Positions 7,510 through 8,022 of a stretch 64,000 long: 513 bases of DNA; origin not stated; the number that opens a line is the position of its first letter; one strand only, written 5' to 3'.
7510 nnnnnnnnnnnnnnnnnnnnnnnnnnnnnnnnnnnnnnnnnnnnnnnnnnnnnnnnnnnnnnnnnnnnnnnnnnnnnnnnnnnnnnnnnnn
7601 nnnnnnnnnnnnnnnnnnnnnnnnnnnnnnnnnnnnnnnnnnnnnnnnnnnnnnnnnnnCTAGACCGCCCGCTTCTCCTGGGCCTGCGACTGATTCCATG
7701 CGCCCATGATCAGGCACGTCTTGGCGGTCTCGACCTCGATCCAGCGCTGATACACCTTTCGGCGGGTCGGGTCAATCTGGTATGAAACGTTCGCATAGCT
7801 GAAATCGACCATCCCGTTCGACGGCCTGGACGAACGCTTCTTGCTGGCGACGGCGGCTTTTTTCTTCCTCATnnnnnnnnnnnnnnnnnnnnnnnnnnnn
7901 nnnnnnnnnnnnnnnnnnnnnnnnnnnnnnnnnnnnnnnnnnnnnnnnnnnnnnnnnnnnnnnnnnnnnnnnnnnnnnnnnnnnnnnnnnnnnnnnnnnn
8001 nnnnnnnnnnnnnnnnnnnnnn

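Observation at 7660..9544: Divergent sigma54 module: NtrC-family activator, candidate enhancer dyads, and a small basic protein gene with a near-consensus -24/-12 promoter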

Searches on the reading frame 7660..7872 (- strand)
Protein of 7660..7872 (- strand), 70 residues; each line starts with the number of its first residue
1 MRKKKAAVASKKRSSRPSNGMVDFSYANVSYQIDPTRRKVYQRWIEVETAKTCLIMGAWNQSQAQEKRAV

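Call 6: search_protein_families(library=pfam, proteins=[window:7660-7872:-], max_evalue=0.01)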
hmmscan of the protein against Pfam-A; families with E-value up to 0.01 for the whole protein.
window:7660-7872:- (70 aa): 0 families

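Call 7: search_protein_families(library=ncbifam, proteins=[window:7660-7872:-], max_evalue=0.1)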
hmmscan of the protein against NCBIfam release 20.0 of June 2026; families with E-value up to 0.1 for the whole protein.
window:7660-7872:- (70 aa): 0 families

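Call 8: find_homologous_proteins(query=window:7660-7872:-, max_evalue=0.01)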
Query window:7660-7872:- (70 aa): 124 proteins with E <= 0.01 among 124 candidates; the best 120 are listed.
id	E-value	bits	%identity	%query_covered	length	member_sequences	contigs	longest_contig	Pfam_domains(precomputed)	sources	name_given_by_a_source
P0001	2.3e-38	146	99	100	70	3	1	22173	-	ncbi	-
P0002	5.3e-34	132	89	100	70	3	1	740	-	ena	-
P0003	6.1e-34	132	90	100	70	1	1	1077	-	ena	-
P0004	1.9e-32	127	87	100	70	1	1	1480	-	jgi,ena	jgi:hypothetical protein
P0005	6.2e-32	126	84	100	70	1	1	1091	-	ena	-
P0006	1.4e-30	121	81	100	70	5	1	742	-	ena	-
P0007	1.9e-30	121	84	100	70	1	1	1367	-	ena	-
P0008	3.9e-30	120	87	97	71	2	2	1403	-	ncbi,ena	-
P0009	4.3e-30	120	83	100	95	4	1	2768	-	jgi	-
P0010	9.8e-30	119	81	83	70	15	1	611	-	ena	-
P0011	1.5e-29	118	81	100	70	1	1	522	-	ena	-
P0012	1.6e-29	118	80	100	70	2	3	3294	-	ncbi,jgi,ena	-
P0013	2.2e-29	118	80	100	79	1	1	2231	-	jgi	jgi:hypothetical protein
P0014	2.7e-29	117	84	97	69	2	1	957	-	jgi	-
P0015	2.8e-29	117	84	97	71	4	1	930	-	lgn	-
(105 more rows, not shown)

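Call 10: find_related_loci(query=A1, collection=genome_contigs, flank=6000)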
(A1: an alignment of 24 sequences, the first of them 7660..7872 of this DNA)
Query A1 (70 aa) in genome_contigs; peptide patterns used: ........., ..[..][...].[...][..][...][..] (x = any residue, [..] = any of these).
110 stretches matched a pattern; 33 encode a relative of the query (tblastn E <= 1e-3); 33 distinct loci.
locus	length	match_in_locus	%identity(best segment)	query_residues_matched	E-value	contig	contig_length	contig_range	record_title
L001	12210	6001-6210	80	1-70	2e-35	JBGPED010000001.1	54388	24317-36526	MAG: Acidobacteriota bacterium isolate OBJ_0618_7090110_99 k141_5805832_length_54388_cov_40.1680, whole genome shotgun s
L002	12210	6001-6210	73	1-70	9e-32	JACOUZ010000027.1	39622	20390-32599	MAG: Acidobacteria bacterium isolate NC_groundwater_87_Ag_B-0.1um_69_32 B_2_S2_170907_scaffold_254657, whole genome shot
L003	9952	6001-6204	69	3-70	3e-30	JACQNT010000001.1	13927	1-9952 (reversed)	MAG: Acidobacteria bacterium isolate NC_groundwater_1262_Ag_S-0.2um_70_65 S_p2_S4_coassembly_k141_140533, whole genome s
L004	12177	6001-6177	75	12-70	1e-28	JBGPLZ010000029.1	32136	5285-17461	MAG: Acidobacteriota bacterium isolate OBJ_0618_7090110_25 k141_2908368_length_32136_cov_13.9969, whole genome shotgun s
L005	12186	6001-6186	69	9-70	2e-28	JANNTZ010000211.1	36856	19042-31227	MAG: Acidobacteriota bacterium isolate SOY_30_metabat_319 SOY_30_k141_3988792, whole genome shotgun sequence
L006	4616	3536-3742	67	1-70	6e-28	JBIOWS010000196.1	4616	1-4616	MAG: Candidatus Polarisedimenticolia bacterium isolate MAG076 k127_3053895, whole genome shotgun sequence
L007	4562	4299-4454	75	19-70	3e-26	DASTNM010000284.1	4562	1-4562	MAG TPA_asm: Candidatus Polarisedimenticolia bacterium isolate SMAG_U2143 k141_203726, whole genome shotgun sequence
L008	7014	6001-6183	66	7-67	4e-26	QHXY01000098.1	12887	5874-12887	MAG: Acidobacteria bacterium isolate gp22 AA3 14_0903_13_30cm_scaffold_909106_curated, whole genome shotgun sequence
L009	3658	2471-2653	64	7-67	2e-25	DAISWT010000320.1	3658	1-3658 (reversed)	MAG TPA_asm: Acidobacteriota bacterium isolate CTOTU4088 NODE_46450_length_3658_cov_6.021371, whole genome shotgun seque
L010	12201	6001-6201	65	1-70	4e-25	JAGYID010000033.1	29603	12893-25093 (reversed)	MAG: Acidobacteria bacterium isolate CR_Sed_300A_bin.1 scaffold_164, whole genome shotgun sequence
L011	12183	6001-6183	66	2-62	8e-25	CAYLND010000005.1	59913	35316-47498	MAG TPA_asm: uncultured Acidobacteriota bacterium isolate binchicken_co185_102 genome assembly, contig: NODE_671_length_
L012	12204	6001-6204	61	2-70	1e-24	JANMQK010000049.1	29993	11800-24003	MAG: Acidobacteriota bacterium isolate OTE_51_metabat_25 OTE_51_k141_2314292, whole genome shotgun sequence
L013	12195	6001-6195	62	2-67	2e-24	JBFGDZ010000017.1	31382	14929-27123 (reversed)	MAG: Candidatus Polarisedimenticolia bacterium isolate Mix_sand02.2020.12.D.6 k141_2098774_length_31382_cov_16.4106, who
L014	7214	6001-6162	67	10-63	2e-23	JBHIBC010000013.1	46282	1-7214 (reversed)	MAG: Acidobacteriota bacterium isolate K_2_bin.33 NODE_204_length_46282_cov_7.545222, whole genome shotgun sequence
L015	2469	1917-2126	56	1-70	3e-23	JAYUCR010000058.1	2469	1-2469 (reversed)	MAG: Acidobacteriota bacterium isolate GFS_6995 GFS_6995_57, whole genome shotgun sequence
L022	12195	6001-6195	40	1-65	2e-14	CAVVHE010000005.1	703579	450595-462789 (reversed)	MAG: Terriglobia bacterium isolate MFD02979.bin.1.14 genome assembly, contig: contig_23563, whole genome shotgun sequenc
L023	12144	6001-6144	52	18-65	4e-14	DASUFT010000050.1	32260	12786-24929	MAG TPA_asm: Candidatus Polarisedimenticolaceae bacterium isolate SMAG_U1386 k141_28048, whole genome shotgun sequence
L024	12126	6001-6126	50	18-59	1e-11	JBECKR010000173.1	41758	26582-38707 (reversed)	MAG: Acidobacteriota bacterium isolate ETDI10 k127_2193875, whole genome shotgun sequence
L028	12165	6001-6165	43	2-59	2e-10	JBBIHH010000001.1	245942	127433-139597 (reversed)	MAG: Acidobacteriota bacterium isolate SIS170217_bin_11 NODE_15_length_245942_cov_16.608, whole genome shotgun sequence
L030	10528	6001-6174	36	4-59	5e-10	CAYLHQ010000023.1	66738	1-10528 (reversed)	MAG TPA_asm: uncultured Acidobacteriota bacterium isolate binchicken_co274_272 genome assembly, contig: NODE_1077_length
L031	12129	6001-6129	44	21-63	1e-9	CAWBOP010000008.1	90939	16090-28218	MAG: Terriglobia bacterium isolate MFD01299.bin.2.51 genome assembly, contig: contig_143735, whole genome shotgun sequen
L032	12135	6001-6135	47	21-65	2e-9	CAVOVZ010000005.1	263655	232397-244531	MAG: Terriglobia bacterium isolate MFD00032.bin.1.110 genome assembly, contig: contig_110560, whole genome shotgun seque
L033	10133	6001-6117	44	21-59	1e-8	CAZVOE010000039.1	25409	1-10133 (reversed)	MAG TPA_asm: uncultured Acidobacteriota bacterium isolate binchicken_co58_72 genome assembly, contig: NODE_1546_length_2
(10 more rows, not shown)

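Call 22: search_protein_families(library=pfam, proteins=[L022:6216-7751:+, L030:6356-7828:+, L031:6359-7963:+, L032:6285-8270:+, L028:6384-8363:+, L033:6292-7767:+, L023:5927-7651:+, L024:6211-6681:+], max_evalue=0.001)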
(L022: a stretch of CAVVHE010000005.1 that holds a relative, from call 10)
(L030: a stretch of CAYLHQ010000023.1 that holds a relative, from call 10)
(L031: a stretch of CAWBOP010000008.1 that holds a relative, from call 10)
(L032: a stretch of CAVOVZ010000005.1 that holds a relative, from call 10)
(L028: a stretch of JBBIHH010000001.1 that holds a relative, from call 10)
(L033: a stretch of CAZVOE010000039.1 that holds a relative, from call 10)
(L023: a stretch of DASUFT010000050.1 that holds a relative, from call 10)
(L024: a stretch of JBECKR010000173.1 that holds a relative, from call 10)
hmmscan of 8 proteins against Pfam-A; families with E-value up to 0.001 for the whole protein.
L022:6216-7751:+ (511 aa): 6 families
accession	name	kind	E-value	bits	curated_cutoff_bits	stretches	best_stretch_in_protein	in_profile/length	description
PF00578.27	AhpC-TSA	-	4.5e-12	46.4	26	1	78-189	4-95/124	AhpC/TSA family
PF13905.12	Thioredoxin_8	-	1.3e-08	35.5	27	1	100-188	2-94/94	Thioredoxin-like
PF08534.16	Redoxin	-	1.2e-07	32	26.6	1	78-160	5-90/148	Redoxin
PF01839.29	FG-GAP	-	6.8e-07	29.5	22.1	0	288-309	4-25/37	FG-GAP repeat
PF00085.26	Thioredoxin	-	4.4e-06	27.1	23.5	1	99-149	18-67/103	Thioredoxin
PF13517.12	FG-GAP_3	-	7.7e-06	26.8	26.9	0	278-303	35-60/61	FG-GAP-like repeat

L030:6356-7828:+ (490 aa): 5 families
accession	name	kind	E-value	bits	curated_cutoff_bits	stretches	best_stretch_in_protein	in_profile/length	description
PF00578.27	AhpC-TSA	-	1.4e-12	48.1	26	1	69-180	5-123/124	AhpC/TSA family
PF08534.16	Redoxin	-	2.7e-12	47.1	26.6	1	69-188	6-139/148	Redoxin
PF13905.12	Thioredoxin_8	-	1e-07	32.6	27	1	89-177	1-93/94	Thioredoxin-like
PF00085.26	Thioredoxin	-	3.6e-05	24.1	23.5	1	82-132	10-60/103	Thioredoxin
PF13098.12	Thioredoxin_2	-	0.00047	20.9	27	1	86-187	2-96/104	Thioredoxin-like domain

L031:6359-7963:+ (534 aa): 5 families
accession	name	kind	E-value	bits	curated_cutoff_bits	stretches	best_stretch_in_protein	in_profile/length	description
PF00578.27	AhpC-TSA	-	1.8e-11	44.5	26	1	101-212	5-123/124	AhpC/TSA family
PF08534.16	Redoxin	-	2.2e-08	34.4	26.6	1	102-212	7-130/148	Redoxin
PF13905.12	Thioredoxin_8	-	2.4e-08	34.7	27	1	121-210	1-94/94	Thioredoxin-like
PF00085.26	Thioredoxin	-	0.00022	21.6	23.5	1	122-168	19-64/103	Thioredoxin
PF13517.12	FG-GAP_3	-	0.00034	21.6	26.9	0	502-521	42-61/61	FG-GAP-like repeat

L032:6285-8270:+ (661 aa): 8 families
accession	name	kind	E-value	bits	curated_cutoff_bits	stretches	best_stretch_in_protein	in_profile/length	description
PF00578.27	AhpC-TSA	-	6.8e-14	52.3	26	1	219-330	5-123/124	AhpC/TSA family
PF08534.16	Redoxin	-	5.9e-11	42.8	26.6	1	219-331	6-131/148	Redoxin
PF13905.12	Thioredoxin_8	-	2e-10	41.3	27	1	239-328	1-94/94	Thioredoxin-like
PF00085.26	Thioredoxin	-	2e-06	28.2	23.5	1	240-288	19-66/103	Thioredoxin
PF13098.12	Thioredoxin_2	-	0.0001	23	27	1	239-337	5-96/104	Thioredoxin-like domain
PF01839.29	FG-GAP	-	0.00011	22.5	22.1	1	624-643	4-23/37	FG-GAP repeat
PF07719.23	TPR_2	-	0.00012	22.4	27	0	98-129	1-32/34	Tetratricopeptide repeat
PF13428.12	TPR_14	-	0.00066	20.6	23.5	0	99-129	2-32/44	Tetratricopeptide repeat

L028:6384-8363:+ (659 aa): 6 families
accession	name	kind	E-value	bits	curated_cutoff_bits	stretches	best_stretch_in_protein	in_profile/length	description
PF00578.27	AhpC-TSA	-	3.2e-17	63.1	26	1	215-326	5-123/124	AhpC/TSA family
PF08534.16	Redoxin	-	4.7e-15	56.1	26.6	1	215-334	6-139/148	Redoxin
PF13905.12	Thioredoxin_8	-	5.3e-08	33.5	27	1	236-324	2-94/94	Thioredoxin-like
PF00085.26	Thioredoxin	-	3.2e-06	27.5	23.5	1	236-284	19-66/103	Thioredoxin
PF13098.12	Thioredoxin_2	-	0.00054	20.7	27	1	233-332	3-95/104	Thioredoxin-like domain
PF01839.29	FG-GAP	-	0.00074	19.8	22.1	0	603-622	4-23/37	FG-GAP repeat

L033:6292-7767:+ (491 aa): 5 families
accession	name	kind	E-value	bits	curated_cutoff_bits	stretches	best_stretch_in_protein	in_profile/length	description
PF08534.16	Redoxin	-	1e-12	48.5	26.6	1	69-188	6-139/148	Redoxin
PF00578.27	AhpC-TSA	-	1.3e-12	48.2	26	1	69-180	5-123/124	AhpC/TSA family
PF13905.12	Thioredoxin_8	-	2.4e-08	34.6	27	1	89-177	1-93/94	Thioredoxin-like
PF00085.26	Thioredoxin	-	3.3e-05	24.3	23.5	1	80-134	8-62/103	Thioredoxin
PF13098.12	Thioredoxin_2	-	0.00015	22.5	27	1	86-188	2-97/104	Thioredoxin-like domain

L023:5927-7651:+ (574 aa): 6 families
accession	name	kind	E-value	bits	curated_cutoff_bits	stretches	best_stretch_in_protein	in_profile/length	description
PF00578.27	AhpC-TSA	-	6.9e-16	58.8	26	1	140-251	5-123/124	AhpC/TSA family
PF08534.16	Redoxin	-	3.5e-14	53.3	26.6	1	139-252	5-131/148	Redoxin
PF13905.12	Thioredoxin_8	-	7e-07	29.9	27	1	160-248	1-93/94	Thioredoxin-like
PF00085.26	Thioredoxin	-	1.6e-05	25.3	23.5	1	160-211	18-68/103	Thioredoxin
PF13517.12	FG-GAP_3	-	0.00039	21.4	26.9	0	503-554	6-61/61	FG-GAP-like repeat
PF01839.29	FG-GAP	-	0.00093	19.5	22.1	1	537-558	3-24/37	FG-GAP repeat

L024:6211-6681:+ (156 aa): 0 families

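Call 23: predict_structure(alignment_id=A1)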
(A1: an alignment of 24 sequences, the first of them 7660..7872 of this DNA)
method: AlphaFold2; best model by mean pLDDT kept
length: 70 residues; sequences in the alignment: 24
mean_pLDDT: 76.8   pTM: 0.56
mean pLDDT of the five models: 76.8, 75.8, 71.9, 60.8, 57.2
residues with pLDDT >= 90: 30; 70-90: 17; 50-70: 10; < 50: 13
segments of 3 or more residues with pLDDT < 50: 1-13
pLDDT, mean of each block of 10 residues (from residue 1): 43 56 91 92 90 92 73
secondary structure, 60 per line:
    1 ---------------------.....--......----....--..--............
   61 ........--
elements in order: E22-26 E29-34 E39-42 H49-68

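Call 25: search_protein_representatives(alignment_id=A1)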
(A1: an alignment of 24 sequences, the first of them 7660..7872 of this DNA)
Query: 24 sequences, 67 profile positions. Proteins with E-value up to 0.001 (for the whole library): 49; up to 1e-10: 21; up to 1e-30: 1. The best 49 are listed.
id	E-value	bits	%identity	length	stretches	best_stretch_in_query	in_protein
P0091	6.9e-31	122.3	-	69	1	1-67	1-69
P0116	2.4e-29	117.4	-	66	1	2-64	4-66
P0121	1.4e-20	89.2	-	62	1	6-60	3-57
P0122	1.1e-18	83.2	-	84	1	7-62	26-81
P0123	2.2e-14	69.4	-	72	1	11-62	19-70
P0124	6.3e-14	67.9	-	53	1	17-60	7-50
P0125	1.5e-13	66.7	-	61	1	17-59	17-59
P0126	7.8e-13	64.4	-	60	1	11-62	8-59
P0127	1.5e-12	63.6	-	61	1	3-61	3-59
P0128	2.4e-12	62.9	-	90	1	7-58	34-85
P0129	6.6e-12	61.5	-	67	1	6-62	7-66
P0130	8.1e-12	61.2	-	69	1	1-61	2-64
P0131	1.1e-11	60.8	-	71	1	4-61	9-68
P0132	1.5e-11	60.3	-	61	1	9-61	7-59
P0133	2.5e-11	59.6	-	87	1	4-60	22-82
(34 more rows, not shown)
